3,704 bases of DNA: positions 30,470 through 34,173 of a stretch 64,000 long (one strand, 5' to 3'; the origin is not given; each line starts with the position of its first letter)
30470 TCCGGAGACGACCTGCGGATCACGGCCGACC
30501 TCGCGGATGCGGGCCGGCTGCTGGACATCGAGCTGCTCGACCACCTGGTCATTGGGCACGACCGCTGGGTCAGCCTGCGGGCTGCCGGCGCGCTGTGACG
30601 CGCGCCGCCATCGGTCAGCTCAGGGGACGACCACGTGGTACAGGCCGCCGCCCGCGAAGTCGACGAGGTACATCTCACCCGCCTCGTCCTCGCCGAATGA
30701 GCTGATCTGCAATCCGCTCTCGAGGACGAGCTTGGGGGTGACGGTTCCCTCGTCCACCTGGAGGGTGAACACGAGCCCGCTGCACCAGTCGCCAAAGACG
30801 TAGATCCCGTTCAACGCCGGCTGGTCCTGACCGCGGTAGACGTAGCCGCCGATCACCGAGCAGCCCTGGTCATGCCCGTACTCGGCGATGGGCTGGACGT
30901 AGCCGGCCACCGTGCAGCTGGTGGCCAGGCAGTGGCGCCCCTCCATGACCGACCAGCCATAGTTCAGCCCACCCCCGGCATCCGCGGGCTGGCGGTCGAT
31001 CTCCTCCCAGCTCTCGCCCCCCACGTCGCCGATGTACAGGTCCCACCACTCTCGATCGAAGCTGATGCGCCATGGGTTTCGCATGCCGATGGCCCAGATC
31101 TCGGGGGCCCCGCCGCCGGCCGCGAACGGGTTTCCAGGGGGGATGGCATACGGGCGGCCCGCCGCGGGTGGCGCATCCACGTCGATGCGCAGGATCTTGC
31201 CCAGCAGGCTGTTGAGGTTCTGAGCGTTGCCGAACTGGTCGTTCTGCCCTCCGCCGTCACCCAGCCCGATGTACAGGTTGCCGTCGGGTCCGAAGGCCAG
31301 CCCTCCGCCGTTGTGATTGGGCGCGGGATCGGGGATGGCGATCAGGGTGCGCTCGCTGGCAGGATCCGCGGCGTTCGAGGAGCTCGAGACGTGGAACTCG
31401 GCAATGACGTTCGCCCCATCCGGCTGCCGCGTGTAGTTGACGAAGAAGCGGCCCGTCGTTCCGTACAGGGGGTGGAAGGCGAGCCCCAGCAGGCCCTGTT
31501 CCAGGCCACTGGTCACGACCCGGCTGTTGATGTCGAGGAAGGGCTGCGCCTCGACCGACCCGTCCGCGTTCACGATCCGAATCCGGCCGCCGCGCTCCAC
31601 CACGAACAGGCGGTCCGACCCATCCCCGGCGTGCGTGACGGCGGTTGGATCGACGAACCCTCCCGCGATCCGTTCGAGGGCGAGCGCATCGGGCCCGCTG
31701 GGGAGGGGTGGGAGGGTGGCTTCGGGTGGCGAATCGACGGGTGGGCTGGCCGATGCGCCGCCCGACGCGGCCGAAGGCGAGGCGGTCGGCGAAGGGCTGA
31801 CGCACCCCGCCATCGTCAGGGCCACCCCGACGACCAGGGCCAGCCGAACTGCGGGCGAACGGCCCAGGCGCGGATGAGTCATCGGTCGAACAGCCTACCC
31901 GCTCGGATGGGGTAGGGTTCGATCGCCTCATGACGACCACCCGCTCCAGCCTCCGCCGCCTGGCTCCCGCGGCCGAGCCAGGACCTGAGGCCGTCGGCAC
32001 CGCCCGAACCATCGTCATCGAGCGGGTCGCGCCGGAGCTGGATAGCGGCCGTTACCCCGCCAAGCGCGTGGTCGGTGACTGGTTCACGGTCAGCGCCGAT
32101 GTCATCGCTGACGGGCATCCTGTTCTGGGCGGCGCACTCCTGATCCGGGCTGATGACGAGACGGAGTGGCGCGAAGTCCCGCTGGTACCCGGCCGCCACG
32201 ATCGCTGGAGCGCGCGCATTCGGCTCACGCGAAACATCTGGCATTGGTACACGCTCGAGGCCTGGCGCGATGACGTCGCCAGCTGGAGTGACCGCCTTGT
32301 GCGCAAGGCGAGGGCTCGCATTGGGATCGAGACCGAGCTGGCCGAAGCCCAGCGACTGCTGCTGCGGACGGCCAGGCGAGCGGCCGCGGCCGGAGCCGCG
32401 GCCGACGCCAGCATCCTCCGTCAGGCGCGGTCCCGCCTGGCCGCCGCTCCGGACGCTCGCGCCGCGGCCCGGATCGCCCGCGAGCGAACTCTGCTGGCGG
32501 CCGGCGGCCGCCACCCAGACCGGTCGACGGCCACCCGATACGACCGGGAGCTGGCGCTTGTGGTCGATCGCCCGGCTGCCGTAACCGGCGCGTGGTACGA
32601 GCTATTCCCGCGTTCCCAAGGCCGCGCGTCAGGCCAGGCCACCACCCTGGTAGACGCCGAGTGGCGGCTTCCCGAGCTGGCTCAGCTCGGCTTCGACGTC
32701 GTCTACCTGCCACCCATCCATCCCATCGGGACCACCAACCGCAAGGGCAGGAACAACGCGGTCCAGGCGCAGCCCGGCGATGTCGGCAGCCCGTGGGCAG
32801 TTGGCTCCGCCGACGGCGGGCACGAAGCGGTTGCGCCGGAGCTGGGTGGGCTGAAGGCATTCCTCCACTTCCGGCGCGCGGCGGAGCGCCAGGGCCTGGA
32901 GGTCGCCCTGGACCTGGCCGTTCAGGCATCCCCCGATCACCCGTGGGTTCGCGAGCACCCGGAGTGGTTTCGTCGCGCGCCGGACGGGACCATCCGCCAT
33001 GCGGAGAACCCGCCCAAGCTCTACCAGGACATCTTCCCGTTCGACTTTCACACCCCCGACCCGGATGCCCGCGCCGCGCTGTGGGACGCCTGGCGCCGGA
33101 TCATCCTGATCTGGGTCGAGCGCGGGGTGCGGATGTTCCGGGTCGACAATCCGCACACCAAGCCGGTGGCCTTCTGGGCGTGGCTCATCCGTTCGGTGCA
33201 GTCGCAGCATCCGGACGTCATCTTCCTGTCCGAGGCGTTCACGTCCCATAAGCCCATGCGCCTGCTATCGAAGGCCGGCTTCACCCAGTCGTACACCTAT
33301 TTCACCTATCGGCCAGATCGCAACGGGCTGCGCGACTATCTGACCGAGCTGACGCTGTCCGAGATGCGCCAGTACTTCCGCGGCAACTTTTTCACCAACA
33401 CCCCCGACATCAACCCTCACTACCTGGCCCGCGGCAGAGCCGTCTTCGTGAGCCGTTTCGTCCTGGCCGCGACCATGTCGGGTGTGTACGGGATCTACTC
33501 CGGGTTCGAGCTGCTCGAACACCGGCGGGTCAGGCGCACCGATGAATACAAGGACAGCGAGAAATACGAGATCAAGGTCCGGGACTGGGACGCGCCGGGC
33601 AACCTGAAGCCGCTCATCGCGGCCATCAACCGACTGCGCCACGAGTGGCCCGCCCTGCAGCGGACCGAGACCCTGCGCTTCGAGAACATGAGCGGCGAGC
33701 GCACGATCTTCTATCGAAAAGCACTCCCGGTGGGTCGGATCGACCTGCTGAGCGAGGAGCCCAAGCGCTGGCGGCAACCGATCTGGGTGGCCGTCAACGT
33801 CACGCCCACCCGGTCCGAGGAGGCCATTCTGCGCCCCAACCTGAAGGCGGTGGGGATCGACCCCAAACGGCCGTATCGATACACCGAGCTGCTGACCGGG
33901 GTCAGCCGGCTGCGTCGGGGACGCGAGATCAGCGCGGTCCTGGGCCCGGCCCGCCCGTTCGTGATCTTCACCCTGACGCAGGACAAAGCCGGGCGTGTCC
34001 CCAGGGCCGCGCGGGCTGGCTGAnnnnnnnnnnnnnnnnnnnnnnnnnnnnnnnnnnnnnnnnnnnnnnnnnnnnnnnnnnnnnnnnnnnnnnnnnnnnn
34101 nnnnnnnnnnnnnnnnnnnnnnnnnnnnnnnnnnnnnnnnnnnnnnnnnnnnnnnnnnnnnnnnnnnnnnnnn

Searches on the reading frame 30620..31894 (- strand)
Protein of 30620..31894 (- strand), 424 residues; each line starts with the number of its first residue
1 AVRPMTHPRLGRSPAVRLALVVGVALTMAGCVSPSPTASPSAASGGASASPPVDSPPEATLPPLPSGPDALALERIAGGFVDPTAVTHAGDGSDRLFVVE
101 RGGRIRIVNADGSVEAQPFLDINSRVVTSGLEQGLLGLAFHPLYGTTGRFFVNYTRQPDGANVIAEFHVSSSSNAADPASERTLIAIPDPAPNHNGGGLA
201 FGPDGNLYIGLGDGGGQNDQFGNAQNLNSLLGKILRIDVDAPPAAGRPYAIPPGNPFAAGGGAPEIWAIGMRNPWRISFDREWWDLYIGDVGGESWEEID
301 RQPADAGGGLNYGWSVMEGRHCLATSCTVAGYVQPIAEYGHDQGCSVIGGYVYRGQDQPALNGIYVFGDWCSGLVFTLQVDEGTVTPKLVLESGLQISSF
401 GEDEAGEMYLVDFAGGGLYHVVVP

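Call 16: search_protein_families(library=pfam, proteins=[window:30620-31894:-], max_evalue=0.001)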
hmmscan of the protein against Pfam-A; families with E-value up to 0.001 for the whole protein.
window:30620-31894:- (424 aa): 1 family
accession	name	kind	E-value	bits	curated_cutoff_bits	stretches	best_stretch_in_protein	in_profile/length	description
PF07995.17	GSDH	-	1.6e-36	126.7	25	1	82-411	3-322/332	Glucose / Sorbosone dehydrogenase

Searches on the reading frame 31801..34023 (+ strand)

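Call 16: search_protein_families(library=pfam, proteins=[window:31801-34023:+], max_evalue=0.001)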
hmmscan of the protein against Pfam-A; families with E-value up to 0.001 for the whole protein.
window:31801-34023:+ (740 aa): 1 family
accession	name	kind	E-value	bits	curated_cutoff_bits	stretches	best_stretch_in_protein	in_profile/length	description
PF11896.14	GlgE_dom_N_S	-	3.2e-44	151.8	25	1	71-257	3-179/179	Alpha-1,4-glucan:maltose-1-phosphate maltosyltransferase, domain N/S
